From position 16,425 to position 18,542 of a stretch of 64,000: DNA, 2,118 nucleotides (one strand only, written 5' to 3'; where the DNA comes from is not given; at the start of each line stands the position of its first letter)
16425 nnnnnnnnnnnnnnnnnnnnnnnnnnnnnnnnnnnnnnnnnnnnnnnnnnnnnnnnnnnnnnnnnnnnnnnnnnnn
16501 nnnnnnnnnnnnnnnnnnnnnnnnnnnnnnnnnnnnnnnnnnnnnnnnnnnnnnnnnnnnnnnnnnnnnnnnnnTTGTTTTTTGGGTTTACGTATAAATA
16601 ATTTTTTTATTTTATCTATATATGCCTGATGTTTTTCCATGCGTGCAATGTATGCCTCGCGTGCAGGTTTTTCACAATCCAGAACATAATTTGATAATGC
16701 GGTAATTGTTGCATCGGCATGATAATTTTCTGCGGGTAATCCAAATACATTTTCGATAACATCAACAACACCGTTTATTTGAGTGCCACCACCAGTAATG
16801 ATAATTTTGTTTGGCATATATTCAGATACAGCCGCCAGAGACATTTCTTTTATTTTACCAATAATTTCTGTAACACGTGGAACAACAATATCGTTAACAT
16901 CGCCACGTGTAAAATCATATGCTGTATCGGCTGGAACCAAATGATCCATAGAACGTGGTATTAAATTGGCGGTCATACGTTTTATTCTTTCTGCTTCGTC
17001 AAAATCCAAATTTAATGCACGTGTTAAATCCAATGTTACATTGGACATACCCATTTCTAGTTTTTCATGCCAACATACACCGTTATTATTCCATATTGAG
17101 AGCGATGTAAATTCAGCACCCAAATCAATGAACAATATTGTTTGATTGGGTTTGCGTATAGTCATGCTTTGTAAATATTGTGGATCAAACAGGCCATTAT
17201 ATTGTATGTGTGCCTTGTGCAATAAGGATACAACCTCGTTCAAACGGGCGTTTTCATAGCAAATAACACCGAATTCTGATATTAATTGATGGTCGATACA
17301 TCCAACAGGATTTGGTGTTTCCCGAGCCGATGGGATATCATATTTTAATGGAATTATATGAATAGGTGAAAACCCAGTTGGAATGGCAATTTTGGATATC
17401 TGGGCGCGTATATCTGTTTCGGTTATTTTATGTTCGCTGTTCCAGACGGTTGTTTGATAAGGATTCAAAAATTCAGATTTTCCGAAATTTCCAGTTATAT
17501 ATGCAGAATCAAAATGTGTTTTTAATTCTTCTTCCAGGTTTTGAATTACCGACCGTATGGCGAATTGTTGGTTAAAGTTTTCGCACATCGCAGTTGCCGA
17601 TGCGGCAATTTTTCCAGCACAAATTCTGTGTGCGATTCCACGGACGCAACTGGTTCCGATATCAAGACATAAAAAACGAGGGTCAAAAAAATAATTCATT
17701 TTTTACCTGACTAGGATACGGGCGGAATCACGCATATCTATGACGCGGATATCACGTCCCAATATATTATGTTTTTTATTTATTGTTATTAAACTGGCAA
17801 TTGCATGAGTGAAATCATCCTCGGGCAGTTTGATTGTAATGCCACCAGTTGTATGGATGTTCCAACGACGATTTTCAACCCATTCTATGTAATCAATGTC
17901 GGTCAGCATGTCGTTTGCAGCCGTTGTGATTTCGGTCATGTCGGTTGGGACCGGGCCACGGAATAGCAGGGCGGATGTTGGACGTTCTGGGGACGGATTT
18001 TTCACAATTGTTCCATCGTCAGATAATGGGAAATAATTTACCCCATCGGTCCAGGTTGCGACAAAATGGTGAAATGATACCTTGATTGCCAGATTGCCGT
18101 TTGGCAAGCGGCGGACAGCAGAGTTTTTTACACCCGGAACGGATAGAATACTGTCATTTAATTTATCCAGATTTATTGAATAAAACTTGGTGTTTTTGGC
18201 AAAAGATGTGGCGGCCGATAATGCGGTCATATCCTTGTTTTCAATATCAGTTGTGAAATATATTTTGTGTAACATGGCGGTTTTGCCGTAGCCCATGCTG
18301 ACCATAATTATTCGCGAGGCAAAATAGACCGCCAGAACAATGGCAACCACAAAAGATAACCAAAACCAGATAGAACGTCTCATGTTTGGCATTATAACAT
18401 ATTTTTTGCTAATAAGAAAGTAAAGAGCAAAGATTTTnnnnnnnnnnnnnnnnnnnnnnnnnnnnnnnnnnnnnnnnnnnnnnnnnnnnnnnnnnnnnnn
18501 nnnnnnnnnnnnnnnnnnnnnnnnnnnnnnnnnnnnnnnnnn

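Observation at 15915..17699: In-frame fusion of FtsA to an apparently catalytically intact ribulose-phosphate 3-epimerase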

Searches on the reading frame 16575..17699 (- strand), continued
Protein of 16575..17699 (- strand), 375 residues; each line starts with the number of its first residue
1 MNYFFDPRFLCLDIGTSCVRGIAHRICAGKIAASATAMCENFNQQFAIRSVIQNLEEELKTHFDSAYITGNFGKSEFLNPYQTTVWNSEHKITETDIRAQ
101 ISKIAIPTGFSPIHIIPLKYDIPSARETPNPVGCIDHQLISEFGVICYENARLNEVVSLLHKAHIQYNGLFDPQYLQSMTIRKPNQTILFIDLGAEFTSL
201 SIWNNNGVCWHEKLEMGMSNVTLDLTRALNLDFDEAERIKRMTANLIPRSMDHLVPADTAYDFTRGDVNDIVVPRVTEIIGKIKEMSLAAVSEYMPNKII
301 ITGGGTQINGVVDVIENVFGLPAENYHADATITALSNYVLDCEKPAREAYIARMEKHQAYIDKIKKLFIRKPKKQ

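Call 55: find_encoding_contigs(protein=P0276, flank=2000, max_places=1)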
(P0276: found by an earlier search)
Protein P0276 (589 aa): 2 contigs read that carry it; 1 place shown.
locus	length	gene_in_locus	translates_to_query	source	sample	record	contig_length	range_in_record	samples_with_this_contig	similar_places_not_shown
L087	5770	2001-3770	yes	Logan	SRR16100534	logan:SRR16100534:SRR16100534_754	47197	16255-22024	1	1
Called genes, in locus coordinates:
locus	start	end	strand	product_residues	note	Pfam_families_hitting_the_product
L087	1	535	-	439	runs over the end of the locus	-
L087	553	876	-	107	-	-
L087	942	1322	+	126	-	-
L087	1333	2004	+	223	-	PF03799:FtsQ_DivIB_C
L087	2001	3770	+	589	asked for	PF00834:Ribul_P_3_epim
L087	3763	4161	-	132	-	PF02367:TsaE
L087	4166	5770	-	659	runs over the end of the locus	PF00270:DEAD (weak), PF04851:ResIII, PF17757:UvrB_inter, PF27431:UvrB_3rd, PF00271:Helicase_C, PF12344:UvrB, PF02151:UVR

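Call 56: find_encoding_contigs(protein=P0275, flank=2000, max_places=1)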
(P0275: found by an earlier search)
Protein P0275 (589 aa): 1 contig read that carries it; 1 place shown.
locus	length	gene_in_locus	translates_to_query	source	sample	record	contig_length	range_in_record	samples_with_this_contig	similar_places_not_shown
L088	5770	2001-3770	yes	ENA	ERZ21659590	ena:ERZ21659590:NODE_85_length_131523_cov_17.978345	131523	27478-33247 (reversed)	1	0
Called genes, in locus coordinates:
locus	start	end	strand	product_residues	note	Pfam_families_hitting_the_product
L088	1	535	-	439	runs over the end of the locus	-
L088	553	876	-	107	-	-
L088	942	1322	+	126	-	-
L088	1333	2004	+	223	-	PF03799:FtsQ_DivIB_C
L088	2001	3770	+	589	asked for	PF00834:Ribul_P_3_epim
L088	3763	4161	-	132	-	PF02367:TsaE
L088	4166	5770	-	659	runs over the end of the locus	PF00270:DEAD (weak), PF04851:ResIII, PF17757:UvrB_inter, PF27431:UvrB_3rd, PF00271:Helicase_C, PF12344:UvrB, PF02151:UVR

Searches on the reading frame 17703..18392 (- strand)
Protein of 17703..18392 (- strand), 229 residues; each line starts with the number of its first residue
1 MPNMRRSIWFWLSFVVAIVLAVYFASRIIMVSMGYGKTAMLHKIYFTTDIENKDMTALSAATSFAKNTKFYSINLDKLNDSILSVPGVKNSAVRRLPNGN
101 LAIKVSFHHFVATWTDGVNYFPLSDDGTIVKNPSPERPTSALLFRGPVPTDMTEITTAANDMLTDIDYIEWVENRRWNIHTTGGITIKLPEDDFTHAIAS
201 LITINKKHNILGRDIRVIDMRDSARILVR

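Call 3: search_protein_families(library=pfam, proteins=[window:17703-18392:-], max_evalue=0.01)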
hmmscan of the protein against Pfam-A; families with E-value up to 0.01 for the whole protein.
window:17703-18392:- (229 aa): 1 family
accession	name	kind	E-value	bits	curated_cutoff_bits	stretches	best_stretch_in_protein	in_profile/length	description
PF03799.20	FtsQ_DivIB_C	-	7.5e-12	46.6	21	1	112-221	1-114/114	Cell division protein FtsQ/DivIB, C-terminal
